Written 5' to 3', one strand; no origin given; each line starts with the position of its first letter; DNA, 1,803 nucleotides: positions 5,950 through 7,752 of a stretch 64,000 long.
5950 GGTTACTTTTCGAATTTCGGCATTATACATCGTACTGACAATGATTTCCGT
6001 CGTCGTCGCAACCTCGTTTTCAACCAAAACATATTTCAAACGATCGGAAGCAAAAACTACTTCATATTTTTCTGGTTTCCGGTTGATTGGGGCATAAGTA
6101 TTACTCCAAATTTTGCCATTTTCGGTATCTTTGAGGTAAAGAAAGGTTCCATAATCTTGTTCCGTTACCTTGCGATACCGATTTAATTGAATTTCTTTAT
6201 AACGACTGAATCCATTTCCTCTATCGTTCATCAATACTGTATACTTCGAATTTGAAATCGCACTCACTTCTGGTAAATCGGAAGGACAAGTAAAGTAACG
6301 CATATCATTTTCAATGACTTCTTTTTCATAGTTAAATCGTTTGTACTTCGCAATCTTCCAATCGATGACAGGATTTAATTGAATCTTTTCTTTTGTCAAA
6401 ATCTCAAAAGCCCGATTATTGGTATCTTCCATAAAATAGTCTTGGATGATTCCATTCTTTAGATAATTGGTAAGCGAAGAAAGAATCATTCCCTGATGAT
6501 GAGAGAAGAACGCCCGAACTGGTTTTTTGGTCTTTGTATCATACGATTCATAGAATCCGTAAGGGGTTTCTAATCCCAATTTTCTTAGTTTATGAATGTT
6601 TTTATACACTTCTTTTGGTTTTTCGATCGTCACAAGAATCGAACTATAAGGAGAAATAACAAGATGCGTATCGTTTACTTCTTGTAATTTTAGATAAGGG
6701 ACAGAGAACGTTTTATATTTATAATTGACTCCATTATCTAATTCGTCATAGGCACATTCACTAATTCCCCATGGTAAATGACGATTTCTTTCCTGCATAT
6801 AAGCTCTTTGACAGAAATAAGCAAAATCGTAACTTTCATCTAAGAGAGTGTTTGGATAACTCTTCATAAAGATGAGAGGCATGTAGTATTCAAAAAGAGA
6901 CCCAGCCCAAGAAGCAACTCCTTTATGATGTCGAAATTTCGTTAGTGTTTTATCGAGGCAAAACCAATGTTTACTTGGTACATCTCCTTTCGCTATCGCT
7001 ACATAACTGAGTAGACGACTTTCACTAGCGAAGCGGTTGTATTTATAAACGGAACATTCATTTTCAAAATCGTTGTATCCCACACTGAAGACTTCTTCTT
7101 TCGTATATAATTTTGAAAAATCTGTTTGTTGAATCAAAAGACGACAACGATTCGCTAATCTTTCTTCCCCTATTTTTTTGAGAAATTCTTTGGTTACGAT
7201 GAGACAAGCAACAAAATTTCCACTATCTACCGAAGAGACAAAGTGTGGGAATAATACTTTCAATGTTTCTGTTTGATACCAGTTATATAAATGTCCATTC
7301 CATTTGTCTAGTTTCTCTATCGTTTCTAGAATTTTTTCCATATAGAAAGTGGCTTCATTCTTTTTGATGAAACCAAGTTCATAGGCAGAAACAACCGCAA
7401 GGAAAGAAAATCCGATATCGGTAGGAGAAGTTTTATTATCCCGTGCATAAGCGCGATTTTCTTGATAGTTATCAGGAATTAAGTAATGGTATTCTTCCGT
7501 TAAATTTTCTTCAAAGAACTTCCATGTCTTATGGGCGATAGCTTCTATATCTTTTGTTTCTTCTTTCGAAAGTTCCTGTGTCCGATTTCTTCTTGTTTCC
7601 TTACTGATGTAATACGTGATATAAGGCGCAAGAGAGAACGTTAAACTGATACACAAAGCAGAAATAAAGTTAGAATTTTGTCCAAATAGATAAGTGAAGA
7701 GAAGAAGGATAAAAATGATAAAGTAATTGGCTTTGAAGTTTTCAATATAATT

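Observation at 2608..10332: Cyclic beta-1,2-glucan synthase (Cgs/NdvB)-type 2.5-kaa giant in a low-GC Gram-positive, coupled to pgi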

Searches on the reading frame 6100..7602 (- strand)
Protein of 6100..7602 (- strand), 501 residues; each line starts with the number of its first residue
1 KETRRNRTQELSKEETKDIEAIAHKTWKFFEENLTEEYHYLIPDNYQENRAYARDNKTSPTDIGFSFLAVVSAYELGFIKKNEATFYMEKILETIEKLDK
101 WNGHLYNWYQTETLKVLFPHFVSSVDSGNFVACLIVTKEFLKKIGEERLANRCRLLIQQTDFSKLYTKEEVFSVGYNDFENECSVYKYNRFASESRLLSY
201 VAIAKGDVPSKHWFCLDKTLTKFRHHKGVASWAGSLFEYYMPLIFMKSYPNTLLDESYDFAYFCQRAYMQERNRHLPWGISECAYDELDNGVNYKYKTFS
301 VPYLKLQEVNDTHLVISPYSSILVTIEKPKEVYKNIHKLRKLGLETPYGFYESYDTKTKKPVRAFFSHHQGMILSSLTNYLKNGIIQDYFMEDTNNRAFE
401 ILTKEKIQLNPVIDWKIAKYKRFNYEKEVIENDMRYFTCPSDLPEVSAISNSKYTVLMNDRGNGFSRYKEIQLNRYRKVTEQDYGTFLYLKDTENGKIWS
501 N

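Call 21: search_solved_structures(query=window:6100-7602:-, max_evalue=1e-10, show_alignments=3)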
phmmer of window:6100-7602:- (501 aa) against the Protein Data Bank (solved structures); distinct sequences matched with E-value up to 1e-10: 3.
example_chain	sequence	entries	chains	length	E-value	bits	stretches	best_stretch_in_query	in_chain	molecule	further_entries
8wy1_A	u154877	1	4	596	4.8e-98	332.4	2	147-409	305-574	Glycosyltransferase 36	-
8rf9_A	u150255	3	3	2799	3.5e-84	286.6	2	149-500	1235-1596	Cyclic beta 1-2 glucan synthetase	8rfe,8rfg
8rf0_A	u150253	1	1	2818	3.5e-84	286.6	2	149-500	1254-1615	Cyclic beta-(1,2)-glucan synthase NdvB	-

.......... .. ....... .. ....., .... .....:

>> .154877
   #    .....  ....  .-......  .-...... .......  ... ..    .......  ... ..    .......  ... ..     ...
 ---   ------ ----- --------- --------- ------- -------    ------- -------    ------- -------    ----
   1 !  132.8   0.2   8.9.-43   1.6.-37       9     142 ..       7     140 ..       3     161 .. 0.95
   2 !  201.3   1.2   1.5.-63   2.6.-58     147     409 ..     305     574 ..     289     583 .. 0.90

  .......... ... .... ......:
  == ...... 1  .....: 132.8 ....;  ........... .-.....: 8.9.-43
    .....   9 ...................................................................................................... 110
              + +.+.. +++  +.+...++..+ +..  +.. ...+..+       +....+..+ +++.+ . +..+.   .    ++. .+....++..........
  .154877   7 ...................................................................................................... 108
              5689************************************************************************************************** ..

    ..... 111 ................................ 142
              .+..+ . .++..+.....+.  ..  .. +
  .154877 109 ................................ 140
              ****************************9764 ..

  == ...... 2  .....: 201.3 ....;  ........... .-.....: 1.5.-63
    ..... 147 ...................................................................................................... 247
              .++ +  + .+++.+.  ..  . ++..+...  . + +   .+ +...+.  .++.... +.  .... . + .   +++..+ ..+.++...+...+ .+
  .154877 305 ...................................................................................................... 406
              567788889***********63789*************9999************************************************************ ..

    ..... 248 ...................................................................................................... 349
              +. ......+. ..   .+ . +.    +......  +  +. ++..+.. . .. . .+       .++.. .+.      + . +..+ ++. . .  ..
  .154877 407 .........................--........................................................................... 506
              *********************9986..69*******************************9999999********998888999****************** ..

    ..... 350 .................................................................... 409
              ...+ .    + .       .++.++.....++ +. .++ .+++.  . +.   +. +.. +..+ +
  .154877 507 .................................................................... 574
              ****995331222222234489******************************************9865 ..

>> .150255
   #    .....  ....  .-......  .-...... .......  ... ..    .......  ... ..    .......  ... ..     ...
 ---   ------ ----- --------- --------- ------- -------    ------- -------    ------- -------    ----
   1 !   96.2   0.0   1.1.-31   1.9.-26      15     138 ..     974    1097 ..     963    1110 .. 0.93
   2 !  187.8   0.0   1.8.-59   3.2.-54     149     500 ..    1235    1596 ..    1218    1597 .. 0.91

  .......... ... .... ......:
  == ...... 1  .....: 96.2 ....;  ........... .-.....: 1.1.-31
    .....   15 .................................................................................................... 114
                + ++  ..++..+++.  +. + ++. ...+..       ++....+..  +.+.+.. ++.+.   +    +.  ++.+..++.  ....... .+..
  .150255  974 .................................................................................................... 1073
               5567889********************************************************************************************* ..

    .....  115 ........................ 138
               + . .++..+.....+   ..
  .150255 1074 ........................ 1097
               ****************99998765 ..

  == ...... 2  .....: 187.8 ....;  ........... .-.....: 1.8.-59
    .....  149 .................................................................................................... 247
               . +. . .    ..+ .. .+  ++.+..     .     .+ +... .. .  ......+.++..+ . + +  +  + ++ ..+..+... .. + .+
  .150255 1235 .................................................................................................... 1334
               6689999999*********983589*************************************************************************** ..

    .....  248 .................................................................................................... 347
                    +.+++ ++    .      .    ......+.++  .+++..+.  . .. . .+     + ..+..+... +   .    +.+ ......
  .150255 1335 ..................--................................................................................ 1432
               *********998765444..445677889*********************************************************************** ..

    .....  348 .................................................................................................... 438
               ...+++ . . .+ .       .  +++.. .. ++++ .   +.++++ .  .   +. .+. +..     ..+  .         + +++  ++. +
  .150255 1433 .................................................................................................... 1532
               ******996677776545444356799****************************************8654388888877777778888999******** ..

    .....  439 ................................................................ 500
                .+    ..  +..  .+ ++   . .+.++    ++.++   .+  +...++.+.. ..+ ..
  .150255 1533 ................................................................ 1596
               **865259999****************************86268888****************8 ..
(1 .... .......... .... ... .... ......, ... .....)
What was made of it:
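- On Cyclic beta-1,2-glucan synthase (Cgs/NdvB/ChvB; GT84-GH189-GH94): The alignment jumps from 8wy1 residue 140 to 305 and from Atu 1116 to 1254 (call 21).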

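Call 65: predict_structure(alignment_id=A2)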
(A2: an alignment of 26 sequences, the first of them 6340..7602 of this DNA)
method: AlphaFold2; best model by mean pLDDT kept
length: 421 residues; sequences in the alignment: 26
mean_pLDDT: 90.9   pTM: 0.92
mean pLDDT of the five models: 90.9, 88.8, 86.9, 85.4, 85.0
residues with pLDDT >= 90: 320; 70-90: 73; 50-70: 11; < 50: 17
segments of 3 or more residues with pLDDT < 50: 1-7, 412-421
pLDDT, mean of each block of 10 residues (from residue 1): 48 97 98 97 94 92 99 99 99 98 98 96 98 99 98 98 95 95 92 93 97 88 84 82 92 90 93 93 88 86 70 89 95 97 97 96 97 98 98 95 77 42 36
secondary structure, 60 per line:
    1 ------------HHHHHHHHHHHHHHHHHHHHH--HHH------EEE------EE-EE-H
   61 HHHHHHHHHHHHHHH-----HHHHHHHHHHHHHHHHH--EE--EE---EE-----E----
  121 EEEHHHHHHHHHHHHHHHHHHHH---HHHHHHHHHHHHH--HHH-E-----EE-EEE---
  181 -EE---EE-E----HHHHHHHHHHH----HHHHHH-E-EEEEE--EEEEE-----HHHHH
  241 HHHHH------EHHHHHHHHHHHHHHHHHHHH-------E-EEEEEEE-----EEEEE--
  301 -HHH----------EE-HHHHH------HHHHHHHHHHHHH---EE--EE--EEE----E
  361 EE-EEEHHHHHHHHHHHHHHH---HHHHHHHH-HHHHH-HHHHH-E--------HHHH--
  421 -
elements in order: H13-33 E45-47 H60-75 H81-97 E121-123 H124-143 H147-159 E175-177 H195-205 H210-215 E219-223 E226-230 H236-245 H253-272 E282-288 E294-298 H318-322 H329-341 E353-355 E360-362 E364-366 H367-381 H385-392 H394-398 H400-404 H415-418

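Call 67: fold_search(model_id=the predicted structure, library=pdb)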
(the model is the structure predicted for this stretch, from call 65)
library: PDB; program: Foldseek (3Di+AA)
matches with E <= 10: 622; with E <= 0.001: 54
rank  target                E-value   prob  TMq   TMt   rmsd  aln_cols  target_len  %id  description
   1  8wy1_B                2.9e-36  1.00  0.92  0.68   3.7       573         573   31  The structure of cyclization domain in cyclic beta-1,2-glucan synthase from Thermoanaerobacter italicus (released 2024-02-14)
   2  8wy1_A                4.5e-36  1.00  0.91  0.67   4.8       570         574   31  The structure of cyclization domain in cyclic beta-1,2-glucan synthase from Thermoanaerobacter italicus (released 2024-02-14)
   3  8rf9                  1.3e-28  1.00  0.87  0.14   5.6       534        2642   27  CgsiGP1 sample in nanodisc (released 2024-03-20)
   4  8rfe_A                6.1e-28  1.00  0.89  0.14   5.6       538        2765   27  CgsiGP2 sample in nanodisc (released 2024-03-20)
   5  8rf0_A                2.3e-27  1.00  0.88  0.14   6.8       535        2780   27  WT-CGS sample in nanodisc (released 2024-03-20)
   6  8xuj_A                6.6e-21  1.00  0.78  0.78   2.9       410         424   18  Structure of beta-1,2-glucanase from Endozoicomonas elysicola (EeSGL1, ligand-free) (released 2025-01-22)
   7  8xuj_B                3.4e-19  1.00  0.78  0.78   3.8       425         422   17  Structure of beta-1,2-glucanase from Endozoicomonas elysicola (EeSGL1, ligand-free) (released 2025-01-22)
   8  5gzh_A                1.3e-17  1.00  0.80  0.79   4.4       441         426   17  Endo-beta-1,2-glucanase from Chitinophaga pinensis - ligand free form (released 2017-03-15)
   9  4qt9_A                1.4e-17  1.00  0.76  0.77   3.9       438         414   18  Crystal structure of a putative glucoamylase (BACCAC_03554) from Bacteroides caccae ATCC 43185 at 2.05 A resolution (released 2014-08-06)
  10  5gzk_A                1.5e-17  1.00  0.78  0.78   4.1       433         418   17  Endo-beta-1,2-glucanase from Chitinophaga pinensis - sophorotriose and glucose complex (released 2017-03-15)
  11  4qt9_B                1.7e-17  1.00  0.79  0.80   3.4       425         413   17  Crystal structure of a putative glucoamylase (BACCAC_03554) from Bacteroides caccae ATCC 43185 at 2.05 A resolution (released 2014-08-06)
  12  3eu8_A                1.3e-16  1.00  0.79  0.79   3.6       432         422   17  Crystal structure of putative glucoamylase (YP_210071.1) from Bacteroides fragilis NCTC 9343 at 2.12 A resolution (released 2008-10-21)
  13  4gl3                  4.0e-15  1.00  0.79  0.80   3.6       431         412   15  Crystal structure of a putative glucoamylase (BACUNI_03963) from Bacteroides uniformis ATCC 8492 at 2.01 A resolution (released 2012-08-29)
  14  8xul_A                4.9e-15  1.00  0.76  0.73   4.8       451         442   16  Structure of beta-1,2-glucanase from Xanthomonas campestris pv. campestris (beta-1,2-glucoheptasaccharide complex)-E23 (released 2025-01-22)
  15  5z06_A                1.0e-14  1.00  0.77  0.48   4.1       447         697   14  Crystal structure of beta-1,2-glucanase from Parabacteroides distasonis (released 2018-05-30)
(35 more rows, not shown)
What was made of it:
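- On Cyclic beta-1,2-glucan synthase (Cgs/NdvB/ChvB; GT84-GH189-GH94): AF2 pLDDT 90.9; Foldseek 8wy1 E 2.9e-36, TMq 0.92 (calls 65, 67).
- Closest known: Thermoanaerobacter italicus CGS cyclization domain. Same: 332 bits; model TMq 0.92 (calls 21, 67).
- CY domain model has pLDDT 90.9 and TM 0.92 to 8wy1 (calls 65, 67).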
